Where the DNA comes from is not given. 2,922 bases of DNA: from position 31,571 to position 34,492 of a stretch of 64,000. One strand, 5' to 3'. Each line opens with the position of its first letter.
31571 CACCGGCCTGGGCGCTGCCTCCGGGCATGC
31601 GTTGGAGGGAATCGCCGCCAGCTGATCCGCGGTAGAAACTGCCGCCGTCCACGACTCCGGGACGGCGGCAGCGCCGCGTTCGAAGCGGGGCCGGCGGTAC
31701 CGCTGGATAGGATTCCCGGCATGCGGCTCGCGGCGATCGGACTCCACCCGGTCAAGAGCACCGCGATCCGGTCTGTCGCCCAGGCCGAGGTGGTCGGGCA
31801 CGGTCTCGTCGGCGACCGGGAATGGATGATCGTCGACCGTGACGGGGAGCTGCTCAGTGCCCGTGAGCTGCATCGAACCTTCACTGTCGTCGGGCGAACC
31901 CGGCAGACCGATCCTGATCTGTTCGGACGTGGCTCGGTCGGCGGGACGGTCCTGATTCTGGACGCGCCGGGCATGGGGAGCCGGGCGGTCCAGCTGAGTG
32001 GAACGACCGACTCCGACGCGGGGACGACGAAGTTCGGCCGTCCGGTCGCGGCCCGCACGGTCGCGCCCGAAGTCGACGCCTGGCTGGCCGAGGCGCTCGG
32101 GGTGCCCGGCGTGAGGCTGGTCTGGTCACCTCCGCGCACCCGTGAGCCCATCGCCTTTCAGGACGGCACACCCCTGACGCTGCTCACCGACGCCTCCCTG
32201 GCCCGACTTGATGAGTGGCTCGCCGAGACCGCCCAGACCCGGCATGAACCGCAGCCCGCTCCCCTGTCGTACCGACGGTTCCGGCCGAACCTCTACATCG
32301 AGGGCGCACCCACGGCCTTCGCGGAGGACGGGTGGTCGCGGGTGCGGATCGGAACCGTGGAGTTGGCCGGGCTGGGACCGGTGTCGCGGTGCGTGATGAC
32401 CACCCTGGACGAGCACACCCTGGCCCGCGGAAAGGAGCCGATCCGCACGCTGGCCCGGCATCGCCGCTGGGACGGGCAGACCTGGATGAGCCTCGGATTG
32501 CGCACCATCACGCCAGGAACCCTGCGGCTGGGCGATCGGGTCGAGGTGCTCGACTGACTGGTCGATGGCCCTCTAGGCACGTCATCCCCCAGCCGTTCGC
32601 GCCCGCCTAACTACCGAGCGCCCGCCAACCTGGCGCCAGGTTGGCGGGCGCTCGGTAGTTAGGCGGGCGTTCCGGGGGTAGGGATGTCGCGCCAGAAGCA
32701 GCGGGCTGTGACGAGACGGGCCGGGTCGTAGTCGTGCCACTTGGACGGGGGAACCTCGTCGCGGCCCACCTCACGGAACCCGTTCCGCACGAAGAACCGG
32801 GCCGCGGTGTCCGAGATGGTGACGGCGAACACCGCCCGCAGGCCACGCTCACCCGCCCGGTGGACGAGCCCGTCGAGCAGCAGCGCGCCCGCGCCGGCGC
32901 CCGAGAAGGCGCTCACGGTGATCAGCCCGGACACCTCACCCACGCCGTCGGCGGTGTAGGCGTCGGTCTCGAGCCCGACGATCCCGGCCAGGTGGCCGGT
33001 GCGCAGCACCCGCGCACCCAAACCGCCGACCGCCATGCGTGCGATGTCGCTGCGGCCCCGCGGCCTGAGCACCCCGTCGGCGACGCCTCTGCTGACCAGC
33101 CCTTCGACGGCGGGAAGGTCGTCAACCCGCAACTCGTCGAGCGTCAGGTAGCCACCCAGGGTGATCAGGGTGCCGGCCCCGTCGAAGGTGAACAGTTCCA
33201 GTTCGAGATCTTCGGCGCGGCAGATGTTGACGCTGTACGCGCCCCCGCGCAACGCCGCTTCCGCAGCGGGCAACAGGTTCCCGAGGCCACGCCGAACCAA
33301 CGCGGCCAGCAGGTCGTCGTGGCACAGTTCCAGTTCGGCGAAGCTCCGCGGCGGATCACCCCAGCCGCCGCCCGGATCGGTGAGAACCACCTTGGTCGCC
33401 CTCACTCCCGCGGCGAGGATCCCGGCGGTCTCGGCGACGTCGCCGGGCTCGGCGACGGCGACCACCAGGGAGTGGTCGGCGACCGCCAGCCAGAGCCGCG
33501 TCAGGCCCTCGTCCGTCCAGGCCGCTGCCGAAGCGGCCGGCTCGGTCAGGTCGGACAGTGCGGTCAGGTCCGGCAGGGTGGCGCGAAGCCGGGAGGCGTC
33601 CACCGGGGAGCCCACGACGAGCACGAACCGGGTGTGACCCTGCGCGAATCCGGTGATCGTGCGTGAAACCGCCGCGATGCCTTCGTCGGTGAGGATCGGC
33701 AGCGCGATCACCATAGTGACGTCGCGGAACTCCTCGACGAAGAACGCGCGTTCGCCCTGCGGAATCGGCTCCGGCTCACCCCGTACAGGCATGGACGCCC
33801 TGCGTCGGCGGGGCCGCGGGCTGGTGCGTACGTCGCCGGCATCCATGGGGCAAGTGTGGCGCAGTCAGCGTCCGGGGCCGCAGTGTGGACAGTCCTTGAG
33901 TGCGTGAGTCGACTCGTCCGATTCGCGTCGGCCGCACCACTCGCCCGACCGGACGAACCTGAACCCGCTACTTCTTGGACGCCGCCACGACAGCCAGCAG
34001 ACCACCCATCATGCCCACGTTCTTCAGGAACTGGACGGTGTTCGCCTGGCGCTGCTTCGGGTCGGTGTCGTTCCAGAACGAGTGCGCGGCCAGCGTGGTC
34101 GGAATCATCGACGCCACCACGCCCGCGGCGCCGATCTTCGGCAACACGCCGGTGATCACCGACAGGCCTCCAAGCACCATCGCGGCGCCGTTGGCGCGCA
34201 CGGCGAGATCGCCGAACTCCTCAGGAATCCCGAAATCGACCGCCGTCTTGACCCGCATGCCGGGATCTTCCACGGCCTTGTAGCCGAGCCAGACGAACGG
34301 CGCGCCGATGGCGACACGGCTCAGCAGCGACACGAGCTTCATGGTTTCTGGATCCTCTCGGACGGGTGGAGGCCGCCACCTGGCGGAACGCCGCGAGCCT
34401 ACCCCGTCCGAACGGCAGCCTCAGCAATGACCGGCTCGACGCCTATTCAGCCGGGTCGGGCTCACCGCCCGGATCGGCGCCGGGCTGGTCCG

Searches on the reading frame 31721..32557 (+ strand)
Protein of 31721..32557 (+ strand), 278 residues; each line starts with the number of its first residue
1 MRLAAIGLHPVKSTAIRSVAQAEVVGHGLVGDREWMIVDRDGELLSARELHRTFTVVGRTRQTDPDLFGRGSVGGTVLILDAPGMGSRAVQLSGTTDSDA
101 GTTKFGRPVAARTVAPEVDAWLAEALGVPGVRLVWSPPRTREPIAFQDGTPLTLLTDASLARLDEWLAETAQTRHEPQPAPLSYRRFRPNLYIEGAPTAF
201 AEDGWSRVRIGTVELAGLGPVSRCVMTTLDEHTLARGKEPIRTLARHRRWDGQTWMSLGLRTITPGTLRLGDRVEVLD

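Call 60: search_protein_families(library=pfam, proteins=[window:31721-32557:+], max_evalue=0.00001)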
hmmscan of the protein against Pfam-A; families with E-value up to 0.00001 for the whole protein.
window:31721-32557:+ (278 aa): 2 families
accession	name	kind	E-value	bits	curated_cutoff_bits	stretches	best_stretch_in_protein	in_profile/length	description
PF03473.23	MOSC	-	2.1e-16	60.4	22.7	1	144-275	4-120/120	MOSC domain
PF03476.21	MOSC_N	-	8.2e-14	51.9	25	1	2-128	3-118/119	MOSC N-terminal beta barrel domain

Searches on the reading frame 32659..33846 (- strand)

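Call 3: search_protein_families(library=pfam, proteins=[window:32659-33846:-], max_evalue=0.1)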
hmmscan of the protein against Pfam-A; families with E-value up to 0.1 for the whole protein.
window:32659-33846:- (395 aa): 3 families
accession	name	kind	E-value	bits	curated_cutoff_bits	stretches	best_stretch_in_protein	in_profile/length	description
PF00583.31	Acetyltransf_1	-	5.4e-06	27.1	20.7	1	280-357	38-116/116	Acetyltransferase (GNAT) family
PF13673.13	Acetyltransf_10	-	0.00016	22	23.6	1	284-363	40-113/128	Acetyltransferase (GNAT) domain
PF13508.13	Acetyltransf_7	-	0.00039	21.2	27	1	284-359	12-84/84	Acetyltransferase (GNAT) domain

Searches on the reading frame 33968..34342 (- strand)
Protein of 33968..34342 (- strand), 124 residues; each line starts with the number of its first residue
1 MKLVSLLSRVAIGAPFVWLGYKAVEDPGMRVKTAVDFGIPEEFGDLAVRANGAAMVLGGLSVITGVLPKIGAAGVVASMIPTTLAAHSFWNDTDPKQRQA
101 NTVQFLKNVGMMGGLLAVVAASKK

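Call 3: search_protein_families(library=pfam, proteins=[window:33968-34342:-], max_evalue=0.1)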
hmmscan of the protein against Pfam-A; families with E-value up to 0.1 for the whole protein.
window:33968-34342:- (124 aa): 3 families
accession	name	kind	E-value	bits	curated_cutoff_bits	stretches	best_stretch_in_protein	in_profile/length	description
PF07681.17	DoxX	-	7.9e-10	39.7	23.6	1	6-87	3-84/85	DoxX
PF07291.16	MauE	-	0.00031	21.5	27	1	1-90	1-91/128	Methylamine utilisation protein MauE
PF05514.17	HR_lesion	-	0.018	15.6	22.6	1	55-118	73-135/138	HR-like lesion-inducing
